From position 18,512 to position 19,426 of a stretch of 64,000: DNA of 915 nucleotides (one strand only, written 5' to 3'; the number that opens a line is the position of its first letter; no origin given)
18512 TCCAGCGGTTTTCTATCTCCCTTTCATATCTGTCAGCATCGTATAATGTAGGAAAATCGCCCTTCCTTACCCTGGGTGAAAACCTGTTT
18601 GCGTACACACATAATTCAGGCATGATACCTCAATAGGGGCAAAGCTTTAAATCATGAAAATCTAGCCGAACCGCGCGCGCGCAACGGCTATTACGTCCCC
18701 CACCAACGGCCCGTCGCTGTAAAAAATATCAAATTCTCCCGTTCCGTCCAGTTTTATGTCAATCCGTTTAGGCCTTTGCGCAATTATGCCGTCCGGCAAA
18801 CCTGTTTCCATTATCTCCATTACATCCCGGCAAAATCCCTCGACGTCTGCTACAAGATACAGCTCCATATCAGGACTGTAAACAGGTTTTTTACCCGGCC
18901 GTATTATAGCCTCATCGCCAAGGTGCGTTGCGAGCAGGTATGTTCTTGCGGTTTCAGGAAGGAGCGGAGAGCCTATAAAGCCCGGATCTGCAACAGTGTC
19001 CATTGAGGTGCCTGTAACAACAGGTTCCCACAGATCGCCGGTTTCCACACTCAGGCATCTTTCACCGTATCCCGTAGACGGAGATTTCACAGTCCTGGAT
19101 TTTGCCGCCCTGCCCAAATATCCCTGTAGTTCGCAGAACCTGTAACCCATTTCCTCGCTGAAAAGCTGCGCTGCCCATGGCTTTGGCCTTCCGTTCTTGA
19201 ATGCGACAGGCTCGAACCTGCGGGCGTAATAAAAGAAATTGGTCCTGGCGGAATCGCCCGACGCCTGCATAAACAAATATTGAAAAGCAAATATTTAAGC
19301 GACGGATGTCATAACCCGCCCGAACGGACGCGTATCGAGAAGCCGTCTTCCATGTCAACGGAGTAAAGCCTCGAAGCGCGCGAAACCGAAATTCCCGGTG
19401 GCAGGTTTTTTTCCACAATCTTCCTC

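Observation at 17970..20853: Five-gene tandem array of diverged paralogs with no recognisable domain: candidate undescribed multi-subunit system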

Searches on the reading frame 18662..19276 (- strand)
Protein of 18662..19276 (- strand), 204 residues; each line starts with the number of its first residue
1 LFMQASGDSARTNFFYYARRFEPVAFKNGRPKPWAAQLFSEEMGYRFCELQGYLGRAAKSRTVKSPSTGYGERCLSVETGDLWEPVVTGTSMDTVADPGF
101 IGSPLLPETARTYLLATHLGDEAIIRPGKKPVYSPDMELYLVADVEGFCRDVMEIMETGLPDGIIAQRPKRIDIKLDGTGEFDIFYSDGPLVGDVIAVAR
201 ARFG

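Call 3: search_protein_families(library=pfam, proteins=[window:18662-19276:-], max_evalue=1)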
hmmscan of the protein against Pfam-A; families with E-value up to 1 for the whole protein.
window:18662-19276:- (204 aa): 0 families

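Call 4: search_protein_families(library=ncbifam, proteins=[window:18662-19276:-], max_evalue=1)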
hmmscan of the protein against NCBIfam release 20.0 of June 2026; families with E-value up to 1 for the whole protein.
window:18662-19276:- (204 aa): 0 families

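Call 7: find_homologous_proteins(query=window:18662-19276:-, max_evalue=0.001)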
Query window:18662-19276:- (204 aa): 4 proteins with E <= 0.001 among 132 candidates.
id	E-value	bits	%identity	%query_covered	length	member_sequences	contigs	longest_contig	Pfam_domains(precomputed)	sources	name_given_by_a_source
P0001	2.7e-133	460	100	99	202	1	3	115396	-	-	-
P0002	8.2e-89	315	71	99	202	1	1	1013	-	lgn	-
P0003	5.0e-64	234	54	99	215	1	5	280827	-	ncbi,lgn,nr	ncbi:MAG: hypothetical protein HYT71_03010 [Candidatus Aenigmarchaeota archaeon]|nr:hypothetical pro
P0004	2.4e-63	231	53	99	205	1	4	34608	-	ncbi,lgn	-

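Call 9: find_encoding_contigs(protein=P0003, flank=8000, max_places=4)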
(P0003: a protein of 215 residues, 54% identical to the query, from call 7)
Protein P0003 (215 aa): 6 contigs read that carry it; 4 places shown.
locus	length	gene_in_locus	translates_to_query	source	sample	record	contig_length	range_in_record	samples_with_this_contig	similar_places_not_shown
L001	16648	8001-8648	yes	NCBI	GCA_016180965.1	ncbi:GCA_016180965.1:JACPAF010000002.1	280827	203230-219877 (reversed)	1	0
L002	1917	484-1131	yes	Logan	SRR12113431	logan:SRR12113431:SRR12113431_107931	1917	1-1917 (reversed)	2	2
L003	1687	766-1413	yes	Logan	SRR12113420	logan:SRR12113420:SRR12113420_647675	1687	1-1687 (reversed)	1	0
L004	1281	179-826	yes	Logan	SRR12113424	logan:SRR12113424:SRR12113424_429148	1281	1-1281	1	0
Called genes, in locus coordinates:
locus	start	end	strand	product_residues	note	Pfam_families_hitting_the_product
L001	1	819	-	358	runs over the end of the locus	PF00586:AIRS, PF02769:AIRS_C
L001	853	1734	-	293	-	-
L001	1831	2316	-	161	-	PF08327:AHSA1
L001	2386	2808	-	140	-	PF08570:DUF1761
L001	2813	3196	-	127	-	PF00903:Glyoxalase, PF22677:Ble-like_N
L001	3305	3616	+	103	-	-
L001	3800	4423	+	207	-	PF00227:Proteasome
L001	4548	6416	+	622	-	PF07650:KH_2 (faint), PF17214:KH_TffA, PF00753:Lactamase_B, PF16661:Lactamase_B_6, PF23023:Anti-Pycsar_Apyc1 (weak), PF12706:Lactamase_B_2, PF10996:Beta-Casp, PF07521:RMMBL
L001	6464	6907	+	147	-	-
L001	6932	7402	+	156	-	-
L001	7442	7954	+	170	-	-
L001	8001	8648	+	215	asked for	-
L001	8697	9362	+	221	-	-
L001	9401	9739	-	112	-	PF04472:SepF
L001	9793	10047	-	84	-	PF03685:UPF0147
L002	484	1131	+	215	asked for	-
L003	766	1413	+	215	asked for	-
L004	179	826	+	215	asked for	-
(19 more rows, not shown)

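Call 10: find_encoding_contigs(protein=P0004, flank=8000, max_places=4)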
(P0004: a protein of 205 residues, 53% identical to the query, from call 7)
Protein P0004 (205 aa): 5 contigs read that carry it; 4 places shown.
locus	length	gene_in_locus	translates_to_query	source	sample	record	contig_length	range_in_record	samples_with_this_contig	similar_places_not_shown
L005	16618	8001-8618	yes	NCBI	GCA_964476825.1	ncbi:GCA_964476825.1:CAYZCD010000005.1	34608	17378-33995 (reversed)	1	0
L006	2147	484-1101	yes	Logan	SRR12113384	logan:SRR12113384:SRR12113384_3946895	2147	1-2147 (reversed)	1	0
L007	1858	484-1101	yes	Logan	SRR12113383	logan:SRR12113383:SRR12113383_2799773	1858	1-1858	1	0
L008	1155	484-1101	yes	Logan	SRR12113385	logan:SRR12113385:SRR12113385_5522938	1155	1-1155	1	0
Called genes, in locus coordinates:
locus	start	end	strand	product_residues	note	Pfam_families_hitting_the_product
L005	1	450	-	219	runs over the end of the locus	-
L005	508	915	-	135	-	PF01850:PIN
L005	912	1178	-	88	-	-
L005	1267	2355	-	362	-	PF00586:AIRS, PF02769:AIRS_C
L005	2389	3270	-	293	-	-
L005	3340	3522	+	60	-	-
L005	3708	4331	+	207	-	PF00227:Proteasome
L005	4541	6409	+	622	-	PF07650:KH_2 (faint), PF17214:KH_TffA, PF00753:Lactamase_B, PF16661:Lactamase_B_6, PF23023:Anti-Pycsar_Apyc1 (weak), PF12706:Lactamase_B_2, PF10996:Beta-Casp, PF07521:RMMBL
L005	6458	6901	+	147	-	-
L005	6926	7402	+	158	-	-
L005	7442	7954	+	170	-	-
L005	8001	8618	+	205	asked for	-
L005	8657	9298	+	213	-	-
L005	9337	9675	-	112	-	PF04472:SepF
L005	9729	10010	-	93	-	PF03685:UPF0147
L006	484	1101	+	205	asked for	-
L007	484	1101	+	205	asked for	-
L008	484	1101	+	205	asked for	-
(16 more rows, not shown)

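Call 18: find_homologous_proteins(query=A2, max_evalue=10)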
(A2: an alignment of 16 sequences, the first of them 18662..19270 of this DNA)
Query A2 (16 sequences) (202 aa, profile of the alignment): 6 proteins with E <= 10 among 5488 candidates.
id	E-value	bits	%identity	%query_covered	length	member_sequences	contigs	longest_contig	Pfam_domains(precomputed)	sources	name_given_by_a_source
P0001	2.2e-49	186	100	100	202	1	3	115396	-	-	-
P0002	2.4e-49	186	71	100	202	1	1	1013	-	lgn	-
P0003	1.2e-48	183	54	100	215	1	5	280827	-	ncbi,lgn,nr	ncbi:MAG: hypothetical protein HYT71_03010 [Candidatus Aenigmarchaeota archaeon]|nr:hypothetical pro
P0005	8.7e-35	138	-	-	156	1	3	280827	-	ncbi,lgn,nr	ncbi:MAG: hypothetical protein HYT71_03020 [Candidatus Aenigmarchaeota archaeon]|nr:hypothetical pro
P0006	3.5e-32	130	58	6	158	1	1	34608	-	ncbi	-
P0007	5.2e-32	129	-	-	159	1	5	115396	-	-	-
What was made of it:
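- Tried and rejected: The k-mer-seeded profile search with A2 unexpectedly returned only G4 and G2 orthologues (call 18).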

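Call 27: search_solved_structures(query=A4, max_evalue=10)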
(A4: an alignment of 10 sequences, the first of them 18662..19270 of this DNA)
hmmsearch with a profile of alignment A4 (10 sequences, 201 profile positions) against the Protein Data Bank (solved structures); distinct sequences matched with E-value up to 10: 2.
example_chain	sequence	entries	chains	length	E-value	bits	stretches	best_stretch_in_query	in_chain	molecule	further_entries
8iah_M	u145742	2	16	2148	0.19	14.6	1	22-103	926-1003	Spectrin beta chain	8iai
6wrv_D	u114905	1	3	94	1.2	12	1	137-164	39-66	Computationally designed protein 3DS18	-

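Call 30: search_protein_families(library=phrogs, proteins=[window:18662-19270:-], max_evalue=1)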
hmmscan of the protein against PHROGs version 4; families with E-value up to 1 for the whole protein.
window:18662-19270:- (202 aa): 0 families

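Call 31: search_protein_families(library=padloc, proteins=[window:18662-19270:-], max_evalue=1)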
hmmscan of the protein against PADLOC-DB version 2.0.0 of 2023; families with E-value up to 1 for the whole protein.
window:18662-19270:- (202 aa): 0 families

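Call 34: search_protein_representatives(alignment_id=A4)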
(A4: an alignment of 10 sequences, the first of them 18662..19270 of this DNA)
Query: 10 sequences, 201 profile positions. Proteins with E-value up to 0.001 (for the whole library): 20; up to 1e-10: 13; up to 1e-30: 2. The best 20 are listed.
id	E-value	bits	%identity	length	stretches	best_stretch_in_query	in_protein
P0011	2.8e-65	236.1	-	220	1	7-201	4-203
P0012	1.1e-55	204.8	-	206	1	1-201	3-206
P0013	4.8e-29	117.8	-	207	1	8-193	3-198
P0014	3.9e-28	114.8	-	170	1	1-185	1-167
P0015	4.6e-23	98.3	-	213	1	8-192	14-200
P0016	6.3e-21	91.3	-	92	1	8-106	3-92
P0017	1.9e-20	89.7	-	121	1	48-191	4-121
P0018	4.8e-19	85.2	-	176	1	6-173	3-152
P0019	5.2e-18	81.8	-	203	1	4-190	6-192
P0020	5.6e-17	78.4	-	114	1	1-82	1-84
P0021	1.2e-14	70.8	-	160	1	10-190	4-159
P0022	3.4e-11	59.5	-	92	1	38-121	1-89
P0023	1.0e-10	58.0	-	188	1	8-177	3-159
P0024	2.5e-10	56.7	-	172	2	131-190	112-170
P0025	1.8e-09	53.9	-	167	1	10-189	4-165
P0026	1.9e-09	53.8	-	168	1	8-172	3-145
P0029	1.9e-04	37.5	-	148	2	127-177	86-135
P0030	2.2e-04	37.3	-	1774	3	55-120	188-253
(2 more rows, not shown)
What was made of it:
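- Tried and rejected: Family size is therefore judged from the exhaustive search (call 34).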

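Call 41: find_related_loci(query=A6, collection=genome_contigs, flank=10000)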
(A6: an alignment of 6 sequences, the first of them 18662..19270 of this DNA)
Query A6 (202 aa) in genome_contigs; peptide patterns used: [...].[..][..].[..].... (x = any residue, [..] = any of these).
39 stretches matched a pattern; 3 encode a relative of the query (tblastn E <= 1e-3); 3 distinct loci.
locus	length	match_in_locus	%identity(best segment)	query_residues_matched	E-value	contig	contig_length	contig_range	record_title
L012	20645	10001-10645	54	1-202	3e-74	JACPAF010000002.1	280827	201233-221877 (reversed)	MAG: Candidatus Aenigmatarchaeota archaeon isolate NC_groundwater_224_Ag_S-0.2um_44_11 S5_GD2017_2_S2_scaffold_146, whol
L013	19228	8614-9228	53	1-202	3e-70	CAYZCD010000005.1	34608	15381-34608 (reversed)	MAG TPA_asm: uncultured archaeon isolate SRP269290_co1_1203 genome assembly, contig: NODE_1299_length_34608_cov_5.637571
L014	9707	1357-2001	39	1-202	2e-37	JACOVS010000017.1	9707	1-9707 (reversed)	MAG: Candidatus Aenigmatarchaeota archaeon isolate NC_groundwater_106_Ag_S-0.2um_49_52 S_p2_S4_170907_scaffold_652733, w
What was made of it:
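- Tried and rejected: A6 worked (call 41).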

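Call 60: list_cluster_members(proteins=[P0012, P0015, P0018, P0019, P0021, P0023, P0024, P0025, P0026, P0029])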
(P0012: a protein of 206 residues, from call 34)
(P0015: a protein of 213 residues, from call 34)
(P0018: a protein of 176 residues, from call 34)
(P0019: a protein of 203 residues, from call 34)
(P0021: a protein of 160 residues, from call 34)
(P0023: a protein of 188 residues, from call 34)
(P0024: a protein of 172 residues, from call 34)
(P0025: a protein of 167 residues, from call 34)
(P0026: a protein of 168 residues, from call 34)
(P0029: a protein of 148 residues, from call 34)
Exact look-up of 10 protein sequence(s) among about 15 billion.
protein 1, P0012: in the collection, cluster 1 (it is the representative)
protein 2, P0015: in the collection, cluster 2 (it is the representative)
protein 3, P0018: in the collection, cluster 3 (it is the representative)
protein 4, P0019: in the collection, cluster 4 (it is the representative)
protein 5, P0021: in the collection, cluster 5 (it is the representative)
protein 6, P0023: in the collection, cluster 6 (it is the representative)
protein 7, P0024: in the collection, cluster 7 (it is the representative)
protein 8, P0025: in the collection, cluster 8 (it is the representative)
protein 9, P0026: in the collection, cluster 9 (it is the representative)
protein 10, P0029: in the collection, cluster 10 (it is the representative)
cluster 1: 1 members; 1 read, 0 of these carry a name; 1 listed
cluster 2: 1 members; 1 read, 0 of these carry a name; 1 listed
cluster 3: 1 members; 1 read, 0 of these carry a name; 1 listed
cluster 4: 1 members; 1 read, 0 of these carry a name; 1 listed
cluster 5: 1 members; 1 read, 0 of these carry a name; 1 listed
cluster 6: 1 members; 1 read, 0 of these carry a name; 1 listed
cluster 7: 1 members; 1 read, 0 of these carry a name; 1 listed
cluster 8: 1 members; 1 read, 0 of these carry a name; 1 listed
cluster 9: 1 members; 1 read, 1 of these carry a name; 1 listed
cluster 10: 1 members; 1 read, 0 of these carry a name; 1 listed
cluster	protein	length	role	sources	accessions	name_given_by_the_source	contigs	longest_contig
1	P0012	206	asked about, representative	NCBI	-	-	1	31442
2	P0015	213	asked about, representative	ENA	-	-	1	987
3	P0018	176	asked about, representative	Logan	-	-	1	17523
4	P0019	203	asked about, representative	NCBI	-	-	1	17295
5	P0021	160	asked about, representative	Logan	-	-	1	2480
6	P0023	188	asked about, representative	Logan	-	-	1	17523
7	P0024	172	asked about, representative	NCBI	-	-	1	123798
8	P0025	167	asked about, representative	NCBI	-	-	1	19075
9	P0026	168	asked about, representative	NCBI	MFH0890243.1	MAG: hypothetical protein V1836_03850 [Candidatus Aenigmatarchaeota archaeon]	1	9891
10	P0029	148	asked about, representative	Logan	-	-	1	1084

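Call 61: find_encoding_contigs(protein=P0024, flank=10000, max_places=2)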
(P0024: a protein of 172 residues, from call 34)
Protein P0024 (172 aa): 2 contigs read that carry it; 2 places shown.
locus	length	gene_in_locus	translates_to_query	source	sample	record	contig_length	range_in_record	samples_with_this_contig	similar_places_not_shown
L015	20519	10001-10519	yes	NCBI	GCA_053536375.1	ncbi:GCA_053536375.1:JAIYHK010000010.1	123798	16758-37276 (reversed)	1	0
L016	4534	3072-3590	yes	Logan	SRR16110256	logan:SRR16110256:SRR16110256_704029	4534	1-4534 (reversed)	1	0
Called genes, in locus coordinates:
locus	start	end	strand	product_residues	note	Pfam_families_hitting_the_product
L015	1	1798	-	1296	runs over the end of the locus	-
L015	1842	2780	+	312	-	PF00145:DNA_methylase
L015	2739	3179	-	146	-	PF03852:Vsr, PF04480:DUF559 (weak)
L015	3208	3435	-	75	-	-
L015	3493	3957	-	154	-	PF01638:HxlR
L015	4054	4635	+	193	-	PF13482:RNase_H_2, PF10108:DNA_pol_B_exo2 (faint)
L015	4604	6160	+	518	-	PF01609:DDE_Tnp_1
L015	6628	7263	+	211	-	PF00227:Proteasome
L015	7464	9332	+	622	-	PF07650:KH_2 (faint), PF17214:KH_TffA, PF00753:Lactamase_B, PF16661:Lactamase_B_6, PF23023:Anti-Pycsar_Apyc1 (weak), PF12706:Lactamase_B_2, PF10996:Beta-Casp, PF07521:RMMBL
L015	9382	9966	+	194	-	-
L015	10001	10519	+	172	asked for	-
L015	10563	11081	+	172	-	-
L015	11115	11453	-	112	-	PF04472:SepF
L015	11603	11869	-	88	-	PF03685:UPF0147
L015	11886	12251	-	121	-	PF01920:Prefoldin_2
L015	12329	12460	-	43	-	PF03604:Zn_ribbon_RPAB4 (weak)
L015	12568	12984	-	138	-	PF01780:Ribosomal_L37ae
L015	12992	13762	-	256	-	PF01138:RNase_PH, PF03725:RNase_PH_C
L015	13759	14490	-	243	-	PF01138:RNase_PH, PF03725:RNase_PH_C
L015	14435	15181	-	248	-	PF22625:ECR1_N_2 (weak), PF21262:RRP40_S1 (faint), PF21266:S1_RRP4, PF00013:KH_1, PF15985:KH_6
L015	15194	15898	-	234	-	PF01172:SBDS_N, PF09377:SBDS_domain_II, PF20268:SBDS_C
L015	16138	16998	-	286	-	PF02223:Thymidylate_kin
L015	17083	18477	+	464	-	PF04208:MtrA, PF00303:Thymidylat_synt, PF14251:PterinBD-DUF4346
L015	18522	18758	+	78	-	PF24434:DUF7557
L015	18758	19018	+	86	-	PF05016:ParE_toxin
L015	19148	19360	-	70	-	-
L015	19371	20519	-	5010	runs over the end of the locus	PF00054:Laminin_G_1 (faint), PF00354:Pentaxin (faint), PF02973:Sialidase (faint), PF13385:Laminin_G_3, PF07953:Toxin_R_bind_N, PF13385:Laminin_G_3, PF07953:Toxin_R_bind_N (weak), PF13385:Laminin_G_3, +1 more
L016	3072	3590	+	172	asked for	-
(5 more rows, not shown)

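Call 62: find_encoding_contigs(protein=P0023, flank=10000, max_places=2)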
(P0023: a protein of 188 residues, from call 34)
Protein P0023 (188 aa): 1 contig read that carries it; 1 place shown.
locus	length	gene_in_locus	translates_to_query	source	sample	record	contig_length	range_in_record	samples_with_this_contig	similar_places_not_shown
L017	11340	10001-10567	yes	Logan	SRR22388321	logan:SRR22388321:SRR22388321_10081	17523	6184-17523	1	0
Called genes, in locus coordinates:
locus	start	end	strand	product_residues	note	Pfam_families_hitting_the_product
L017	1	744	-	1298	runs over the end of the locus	-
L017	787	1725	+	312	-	PF00145:DNA_methylase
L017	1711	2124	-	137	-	PF03852:Vsr, PF04480:DUF559 (faint)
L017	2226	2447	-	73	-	-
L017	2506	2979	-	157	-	PF01638:HxlR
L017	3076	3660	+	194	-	PF13482:RNase_H_2, PF10108:DNA_pol_B_exo2 (faint)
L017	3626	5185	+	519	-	PF01609:DDE_Tnp_1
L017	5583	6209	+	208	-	PF00227:Proteasome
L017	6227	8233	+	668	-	PF07650:KH_2 (faint), PF17214:KH_TffA, PF00753:Lactamase_B, PF12706:Lactamase_B_2, PF16661:Lactamase_B_6, PF23023:Anti-Pycsar_Apyc1 (faint), PF10996:Beta-Casp, PF07521:RMMBL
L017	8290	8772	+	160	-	-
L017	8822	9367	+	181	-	-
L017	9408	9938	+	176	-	-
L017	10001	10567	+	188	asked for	-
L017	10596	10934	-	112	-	PF04472:SepF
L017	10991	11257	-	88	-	PF03685:UPF0147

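Call 63: find_encoding_contigs(protein=P0019, flank=10000, max_places=1)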
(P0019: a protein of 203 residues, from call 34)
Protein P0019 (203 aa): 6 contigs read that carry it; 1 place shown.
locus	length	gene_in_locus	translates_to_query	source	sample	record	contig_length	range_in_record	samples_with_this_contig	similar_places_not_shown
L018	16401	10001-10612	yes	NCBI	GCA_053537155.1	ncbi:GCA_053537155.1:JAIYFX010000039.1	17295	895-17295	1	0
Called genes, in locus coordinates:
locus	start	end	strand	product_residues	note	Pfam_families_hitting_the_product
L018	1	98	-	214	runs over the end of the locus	PF00730:HhH-GPD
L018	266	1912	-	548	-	-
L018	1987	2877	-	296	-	-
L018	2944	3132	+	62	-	PF12773:DZR (weak), PF13240:Zn_Ribbon_1 (faint)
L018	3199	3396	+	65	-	-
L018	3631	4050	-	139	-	PF08570:DUF1761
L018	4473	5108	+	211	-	PF00227:Proteasome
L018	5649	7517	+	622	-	PF07650:KH_2 (faint), PF17214:KH_TffA, PF00753:Lactamase_B, PF16661:Lactamase_B_6, PF23023:Anti-Pycsar_Apyc1 (weak), PF12706:Lactamase_B_2, PF10996:Beta-Casp, PF07521:RMMBL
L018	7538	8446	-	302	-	-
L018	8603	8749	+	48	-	-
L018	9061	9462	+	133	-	-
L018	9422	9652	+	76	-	PF07927:HicA_toxin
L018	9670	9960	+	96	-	-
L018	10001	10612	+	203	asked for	-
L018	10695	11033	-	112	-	PF04472:SepF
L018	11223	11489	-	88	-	PF03685:UPF0147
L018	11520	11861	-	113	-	PF01920:Prefoldin_2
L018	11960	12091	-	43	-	PF03604:Zn_ribbon_RPAB4 (weak)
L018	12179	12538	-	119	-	PF01780:Ribosomal_L37ae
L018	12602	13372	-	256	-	PF01138:RNase_PH, PF03725:RNase_PH_C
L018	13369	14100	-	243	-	PF01138:RNase_PH, PF03725:RNase_PH_C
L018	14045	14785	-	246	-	PF22625:ECR1_N_2 (weak), PF21262:RRP40_S1 (weak), PF21266:S1_RRP4, PF00013:KH_1, PF15985:KH_6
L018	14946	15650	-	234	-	PF01172:SBDS_N, PF09377:SBDS_domain_II, PF20268:SBDS_C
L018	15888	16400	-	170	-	?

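Call 64: find_encoding_contigs(protein=P0025, flank=10000, max_places=1)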
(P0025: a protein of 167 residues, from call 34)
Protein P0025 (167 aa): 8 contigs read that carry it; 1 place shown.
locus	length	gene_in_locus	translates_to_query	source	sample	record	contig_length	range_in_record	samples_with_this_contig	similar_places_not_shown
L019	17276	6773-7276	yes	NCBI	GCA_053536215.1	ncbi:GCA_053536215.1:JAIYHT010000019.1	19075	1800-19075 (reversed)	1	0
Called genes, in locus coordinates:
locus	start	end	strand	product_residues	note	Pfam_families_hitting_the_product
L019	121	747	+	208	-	-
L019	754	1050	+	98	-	PF14947:HTH_45 (weak)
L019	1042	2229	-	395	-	PF04434:SWIM (weak), PF01609:DDE_Tnp_1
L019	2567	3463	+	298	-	-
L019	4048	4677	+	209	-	PF00227:Proteasome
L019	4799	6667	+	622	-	PF07650:KH_2 (faint), PF17214:KH_TffA, PF00753:Lactamase_B, PF16661:Lactamase_B_6, PF23023:Anti-Pycsar_Apyc1 (faint), PF12706:Lactamase_B_2, PF10996:Beta-Casp, PF07521:RMMBL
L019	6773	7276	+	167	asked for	-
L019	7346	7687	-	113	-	PF04472:SepF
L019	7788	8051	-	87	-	PF03685:UPF0147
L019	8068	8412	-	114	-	PF01920:Prefoldin_2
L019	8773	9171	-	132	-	PF01780:Ribosomal_L37ae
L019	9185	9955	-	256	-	PF01138:RNase_PH, PF03725:RNase_PH_C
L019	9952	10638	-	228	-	PF01138:RNase_PH, PF03725:RNase_PH_C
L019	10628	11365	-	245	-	PF14382:ECR1_N (weak), PF22625:ECR1_N_2 (weak), PF21262:RRP40_S1 (faint), PF21266:S1_RRP4, PF00013:KH_1, PF15985:KH_6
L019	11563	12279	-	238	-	PF01172:SBDS_N, PF09377:SBDS_domain_II, PF20268:SBDS_C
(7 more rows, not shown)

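Call 65: find_encoding_contigs(protein=P0026, flank=10000, max_places=1)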
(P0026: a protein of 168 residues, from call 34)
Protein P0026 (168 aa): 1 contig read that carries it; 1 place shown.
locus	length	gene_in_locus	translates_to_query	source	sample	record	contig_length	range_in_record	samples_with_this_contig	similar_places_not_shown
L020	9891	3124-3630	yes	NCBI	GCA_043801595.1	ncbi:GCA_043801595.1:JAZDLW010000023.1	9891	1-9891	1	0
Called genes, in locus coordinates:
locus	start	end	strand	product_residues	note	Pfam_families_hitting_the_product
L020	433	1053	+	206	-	PF00227:Proteasome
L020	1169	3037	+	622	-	PF07650:KH_2 (faint), PF17214:KH_TffA, PF00753:Lactamase_B, PF16661:Lactamase_B_6, PF23023:Anti-Pycsar_Apyc1 (weak), PF12706:Lactamase_B_2, PF10996:Beta-Casp, PF07521:RMMBL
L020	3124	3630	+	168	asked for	-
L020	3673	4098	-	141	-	PF04472:SepF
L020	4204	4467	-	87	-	PF03685:UPF0147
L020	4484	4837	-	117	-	PF01920:Prefoldin_2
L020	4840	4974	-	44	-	PF03604:Zn_ribbon_RPAB4 (weak)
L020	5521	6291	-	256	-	PF01138:RNase_PH, PF03725:RNase_PH_C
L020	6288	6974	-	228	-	PF01138:RNase_PH, PF03725:RNase_PH_C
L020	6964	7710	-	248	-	PF14382:ECR1_N (faint), PF22625:ECR1_N_2 (weak), PF21266:S1_RRP4, PF21262:RRP40_S1 (faint), PF00013:KH_1, PF15985:KH_6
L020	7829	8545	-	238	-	PF01172:SBDS_N, PF09377:SBDS_domain_II, PF20268:SBDS_C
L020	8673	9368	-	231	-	PF19810:HFX_2341_N, PF22662:Csa3_N (faint)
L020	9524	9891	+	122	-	PF04208:MtrA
